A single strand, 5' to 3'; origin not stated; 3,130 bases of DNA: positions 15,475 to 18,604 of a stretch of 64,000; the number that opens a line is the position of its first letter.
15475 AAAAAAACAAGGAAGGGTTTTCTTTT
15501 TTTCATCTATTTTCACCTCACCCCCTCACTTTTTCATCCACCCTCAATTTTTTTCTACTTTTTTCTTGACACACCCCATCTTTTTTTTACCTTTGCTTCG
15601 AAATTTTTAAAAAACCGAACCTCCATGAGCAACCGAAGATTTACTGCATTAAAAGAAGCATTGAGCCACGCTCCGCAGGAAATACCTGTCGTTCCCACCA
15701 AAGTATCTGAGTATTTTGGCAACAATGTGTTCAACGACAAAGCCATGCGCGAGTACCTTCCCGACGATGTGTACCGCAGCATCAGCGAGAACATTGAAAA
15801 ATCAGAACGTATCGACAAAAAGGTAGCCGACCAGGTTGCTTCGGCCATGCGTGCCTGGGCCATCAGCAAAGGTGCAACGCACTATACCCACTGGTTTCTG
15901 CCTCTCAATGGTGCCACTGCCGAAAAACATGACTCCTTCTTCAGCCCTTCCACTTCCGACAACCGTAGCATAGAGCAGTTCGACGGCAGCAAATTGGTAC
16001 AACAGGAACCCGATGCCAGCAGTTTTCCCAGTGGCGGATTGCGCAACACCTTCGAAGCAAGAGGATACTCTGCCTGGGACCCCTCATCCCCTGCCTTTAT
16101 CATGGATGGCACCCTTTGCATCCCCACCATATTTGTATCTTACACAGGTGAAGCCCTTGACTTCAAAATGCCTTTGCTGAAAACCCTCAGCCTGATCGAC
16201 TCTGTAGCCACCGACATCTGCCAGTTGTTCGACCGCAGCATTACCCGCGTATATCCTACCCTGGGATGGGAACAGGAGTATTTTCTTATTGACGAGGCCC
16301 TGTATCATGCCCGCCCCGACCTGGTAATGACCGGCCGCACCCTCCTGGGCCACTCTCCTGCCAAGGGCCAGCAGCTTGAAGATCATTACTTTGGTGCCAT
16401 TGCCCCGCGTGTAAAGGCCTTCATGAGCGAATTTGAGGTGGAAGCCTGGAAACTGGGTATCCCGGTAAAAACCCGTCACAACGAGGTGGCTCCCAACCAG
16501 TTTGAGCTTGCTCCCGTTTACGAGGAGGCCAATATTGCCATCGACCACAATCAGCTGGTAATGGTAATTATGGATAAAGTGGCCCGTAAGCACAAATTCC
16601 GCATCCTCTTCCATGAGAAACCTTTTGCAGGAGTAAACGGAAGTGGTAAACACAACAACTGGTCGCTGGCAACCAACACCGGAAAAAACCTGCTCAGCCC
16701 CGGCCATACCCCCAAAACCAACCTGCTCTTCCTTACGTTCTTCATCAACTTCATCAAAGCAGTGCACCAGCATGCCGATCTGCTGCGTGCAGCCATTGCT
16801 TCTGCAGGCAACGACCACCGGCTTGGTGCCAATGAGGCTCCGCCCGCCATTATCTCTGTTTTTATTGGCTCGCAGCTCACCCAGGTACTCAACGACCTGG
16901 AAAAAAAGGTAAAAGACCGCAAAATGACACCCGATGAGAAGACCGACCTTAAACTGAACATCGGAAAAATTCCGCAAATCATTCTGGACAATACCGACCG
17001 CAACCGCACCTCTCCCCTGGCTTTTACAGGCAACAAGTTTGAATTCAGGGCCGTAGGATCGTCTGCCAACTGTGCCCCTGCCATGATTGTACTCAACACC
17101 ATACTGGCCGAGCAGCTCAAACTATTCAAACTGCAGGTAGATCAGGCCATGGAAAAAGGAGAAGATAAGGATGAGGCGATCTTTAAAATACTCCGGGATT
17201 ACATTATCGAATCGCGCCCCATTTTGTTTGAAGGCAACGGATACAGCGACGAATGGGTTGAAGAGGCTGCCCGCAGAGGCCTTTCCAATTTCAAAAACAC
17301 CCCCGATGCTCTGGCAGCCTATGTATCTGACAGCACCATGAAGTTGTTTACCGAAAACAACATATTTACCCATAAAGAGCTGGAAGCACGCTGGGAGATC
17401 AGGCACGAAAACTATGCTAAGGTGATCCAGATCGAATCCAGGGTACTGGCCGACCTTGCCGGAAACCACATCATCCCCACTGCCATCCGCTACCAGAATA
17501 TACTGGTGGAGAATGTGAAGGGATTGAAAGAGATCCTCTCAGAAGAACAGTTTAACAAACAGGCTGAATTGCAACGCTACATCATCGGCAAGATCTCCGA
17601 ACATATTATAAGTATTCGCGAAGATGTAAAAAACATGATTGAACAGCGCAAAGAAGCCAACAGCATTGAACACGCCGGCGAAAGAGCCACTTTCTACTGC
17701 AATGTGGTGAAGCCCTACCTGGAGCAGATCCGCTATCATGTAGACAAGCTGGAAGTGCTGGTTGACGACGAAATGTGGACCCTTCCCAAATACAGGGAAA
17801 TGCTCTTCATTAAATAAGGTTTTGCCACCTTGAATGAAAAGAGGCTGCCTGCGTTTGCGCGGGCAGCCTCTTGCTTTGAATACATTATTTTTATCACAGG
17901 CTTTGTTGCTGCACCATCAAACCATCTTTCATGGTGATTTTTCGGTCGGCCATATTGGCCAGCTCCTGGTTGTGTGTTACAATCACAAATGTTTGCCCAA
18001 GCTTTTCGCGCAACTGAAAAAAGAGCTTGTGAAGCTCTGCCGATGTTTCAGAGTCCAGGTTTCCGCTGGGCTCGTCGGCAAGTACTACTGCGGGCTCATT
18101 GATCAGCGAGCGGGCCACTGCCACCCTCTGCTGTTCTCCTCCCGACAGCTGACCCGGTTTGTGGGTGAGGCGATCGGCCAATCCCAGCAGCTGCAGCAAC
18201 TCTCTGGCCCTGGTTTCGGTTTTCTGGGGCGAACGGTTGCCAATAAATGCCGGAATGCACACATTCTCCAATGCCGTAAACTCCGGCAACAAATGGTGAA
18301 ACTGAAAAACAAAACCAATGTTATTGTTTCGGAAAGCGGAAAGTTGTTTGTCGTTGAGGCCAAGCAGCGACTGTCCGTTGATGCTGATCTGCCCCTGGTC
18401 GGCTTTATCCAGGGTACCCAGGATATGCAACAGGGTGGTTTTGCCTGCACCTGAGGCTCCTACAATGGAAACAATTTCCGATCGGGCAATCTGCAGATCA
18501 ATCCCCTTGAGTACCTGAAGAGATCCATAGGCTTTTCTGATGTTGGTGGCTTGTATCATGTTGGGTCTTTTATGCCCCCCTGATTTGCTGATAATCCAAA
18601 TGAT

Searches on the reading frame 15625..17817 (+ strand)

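Call 28: search_protein_families(library=ncbifam, proteins=[window:15625-17817:+], max_evalue=0.00001)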
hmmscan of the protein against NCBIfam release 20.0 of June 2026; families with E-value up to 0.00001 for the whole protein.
window:15625-17817:+ (730 aa): 3 families
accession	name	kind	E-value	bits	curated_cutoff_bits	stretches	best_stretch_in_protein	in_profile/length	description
TIGR00653.1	GlnA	equivalog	1.5e-12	47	429.15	1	271-399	191-316/462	type I glutamate--ammonia ligase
TIGR03105.1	gln_synth_III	equivalog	1.9e-11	43.1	469.6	1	266-397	159-289/435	type III glutamate--ammonia ligase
NF007006.0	PRK09469.1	equivalog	1.1e-06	27.5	845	1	274-396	200-318/469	glutamate--ammonia ligase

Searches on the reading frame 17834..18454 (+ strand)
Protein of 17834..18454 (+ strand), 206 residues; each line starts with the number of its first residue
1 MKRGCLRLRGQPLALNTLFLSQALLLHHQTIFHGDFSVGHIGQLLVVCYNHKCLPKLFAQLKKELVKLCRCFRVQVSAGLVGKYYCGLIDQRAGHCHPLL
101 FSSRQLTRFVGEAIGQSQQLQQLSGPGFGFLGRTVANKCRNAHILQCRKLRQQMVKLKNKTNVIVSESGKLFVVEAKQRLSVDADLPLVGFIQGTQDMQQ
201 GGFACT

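Call 72: find_encoding_contigs(protein=window:17834-18454:+, flank=10000, max_places=10)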
Protein window:17834-18454:+ (206 aa): no gene with exactly this product is on record in the collection.
